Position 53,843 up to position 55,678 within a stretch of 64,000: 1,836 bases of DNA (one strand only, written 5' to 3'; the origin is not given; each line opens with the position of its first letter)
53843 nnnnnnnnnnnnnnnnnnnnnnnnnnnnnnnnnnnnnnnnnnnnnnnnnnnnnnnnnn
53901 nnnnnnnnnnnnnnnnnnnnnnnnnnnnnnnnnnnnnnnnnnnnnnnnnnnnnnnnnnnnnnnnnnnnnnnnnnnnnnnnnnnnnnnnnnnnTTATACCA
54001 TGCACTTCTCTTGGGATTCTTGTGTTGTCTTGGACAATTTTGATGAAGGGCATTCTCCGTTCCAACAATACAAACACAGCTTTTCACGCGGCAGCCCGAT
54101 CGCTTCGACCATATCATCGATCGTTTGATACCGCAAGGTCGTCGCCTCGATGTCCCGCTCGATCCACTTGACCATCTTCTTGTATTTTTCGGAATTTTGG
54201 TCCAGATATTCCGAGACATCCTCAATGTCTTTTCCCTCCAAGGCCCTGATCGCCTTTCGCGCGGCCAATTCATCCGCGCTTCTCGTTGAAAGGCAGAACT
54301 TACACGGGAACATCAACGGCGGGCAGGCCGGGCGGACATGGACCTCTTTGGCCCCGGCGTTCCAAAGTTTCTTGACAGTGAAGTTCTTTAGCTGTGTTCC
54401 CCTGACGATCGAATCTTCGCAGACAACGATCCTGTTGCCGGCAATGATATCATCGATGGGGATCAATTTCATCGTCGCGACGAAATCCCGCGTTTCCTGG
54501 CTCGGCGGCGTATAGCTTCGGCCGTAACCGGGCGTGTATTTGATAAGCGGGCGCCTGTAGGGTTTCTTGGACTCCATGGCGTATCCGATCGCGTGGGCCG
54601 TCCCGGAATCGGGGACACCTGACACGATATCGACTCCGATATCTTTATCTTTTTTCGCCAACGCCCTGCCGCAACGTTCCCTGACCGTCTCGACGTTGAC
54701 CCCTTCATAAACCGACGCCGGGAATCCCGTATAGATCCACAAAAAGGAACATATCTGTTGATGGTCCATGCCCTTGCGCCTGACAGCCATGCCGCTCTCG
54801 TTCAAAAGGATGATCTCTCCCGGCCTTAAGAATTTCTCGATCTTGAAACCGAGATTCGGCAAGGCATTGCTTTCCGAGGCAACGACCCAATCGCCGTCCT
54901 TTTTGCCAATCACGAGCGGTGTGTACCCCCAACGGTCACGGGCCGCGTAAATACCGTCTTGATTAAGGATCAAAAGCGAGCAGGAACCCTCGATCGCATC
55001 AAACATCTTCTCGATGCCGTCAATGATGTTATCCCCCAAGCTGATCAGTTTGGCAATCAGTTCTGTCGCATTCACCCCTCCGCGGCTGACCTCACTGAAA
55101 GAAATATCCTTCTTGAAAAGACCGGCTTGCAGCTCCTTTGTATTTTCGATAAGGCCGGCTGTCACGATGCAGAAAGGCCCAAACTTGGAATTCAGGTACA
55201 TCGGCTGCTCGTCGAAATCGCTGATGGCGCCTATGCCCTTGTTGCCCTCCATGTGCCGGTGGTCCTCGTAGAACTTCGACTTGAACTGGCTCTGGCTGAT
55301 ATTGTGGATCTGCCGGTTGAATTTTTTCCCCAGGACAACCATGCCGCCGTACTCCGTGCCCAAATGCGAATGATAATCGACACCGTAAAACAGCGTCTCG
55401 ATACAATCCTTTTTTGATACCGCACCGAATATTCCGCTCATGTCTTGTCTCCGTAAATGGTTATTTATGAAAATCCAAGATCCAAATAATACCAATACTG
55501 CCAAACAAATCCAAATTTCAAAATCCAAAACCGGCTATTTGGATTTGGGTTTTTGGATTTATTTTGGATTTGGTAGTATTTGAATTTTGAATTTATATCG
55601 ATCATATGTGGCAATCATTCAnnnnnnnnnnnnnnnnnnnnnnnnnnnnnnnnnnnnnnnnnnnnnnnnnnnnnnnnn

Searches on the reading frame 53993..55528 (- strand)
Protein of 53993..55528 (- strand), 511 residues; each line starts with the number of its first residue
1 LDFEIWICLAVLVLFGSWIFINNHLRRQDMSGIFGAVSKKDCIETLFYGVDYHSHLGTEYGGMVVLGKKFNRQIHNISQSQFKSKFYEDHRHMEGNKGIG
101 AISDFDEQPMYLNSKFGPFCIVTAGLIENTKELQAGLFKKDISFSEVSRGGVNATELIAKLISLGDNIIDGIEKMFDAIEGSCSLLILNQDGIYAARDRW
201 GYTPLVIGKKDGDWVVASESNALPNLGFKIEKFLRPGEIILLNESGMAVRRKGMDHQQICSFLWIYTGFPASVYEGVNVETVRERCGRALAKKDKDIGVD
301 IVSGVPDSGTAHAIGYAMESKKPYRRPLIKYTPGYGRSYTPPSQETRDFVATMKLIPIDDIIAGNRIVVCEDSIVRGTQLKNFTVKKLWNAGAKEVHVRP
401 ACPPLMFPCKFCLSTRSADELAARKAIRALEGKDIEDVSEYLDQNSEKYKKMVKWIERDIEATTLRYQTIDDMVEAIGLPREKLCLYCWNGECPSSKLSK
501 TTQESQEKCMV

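Call 10: search_protein_families(library=ncbifam, proteins=[window:53993-55528:-], max_evalue=0.00001)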
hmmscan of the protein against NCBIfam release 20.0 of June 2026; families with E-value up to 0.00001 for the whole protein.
window:53993-55528:- (511 aa): 4 families
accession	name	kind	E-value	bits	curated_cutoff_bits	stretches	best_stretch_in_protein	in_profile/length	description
TIGR01134.1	purF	equivalog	6.8e-63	213.5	350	1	32-492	2-430/432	amidophosphoribosyltransferase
NF001484.0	PRK00331.1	subfamily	2.2e-11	42.9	381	1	30-251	1-225/601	isomerizing glutamine--fructose-6-phosphate transaminase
TIGR01135.1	glmS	equivalog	2.6e-09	36.1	418.05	1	118-252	93-225/607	glutamine--fructose-6-phosphate transaminase (isomerizing)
TIGR01536.1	asn_synth_AEB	equivalog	4.6e-09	35.8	267.1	1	104-236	57-178/517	asparagine synthase (glutamine-hydrolyzing)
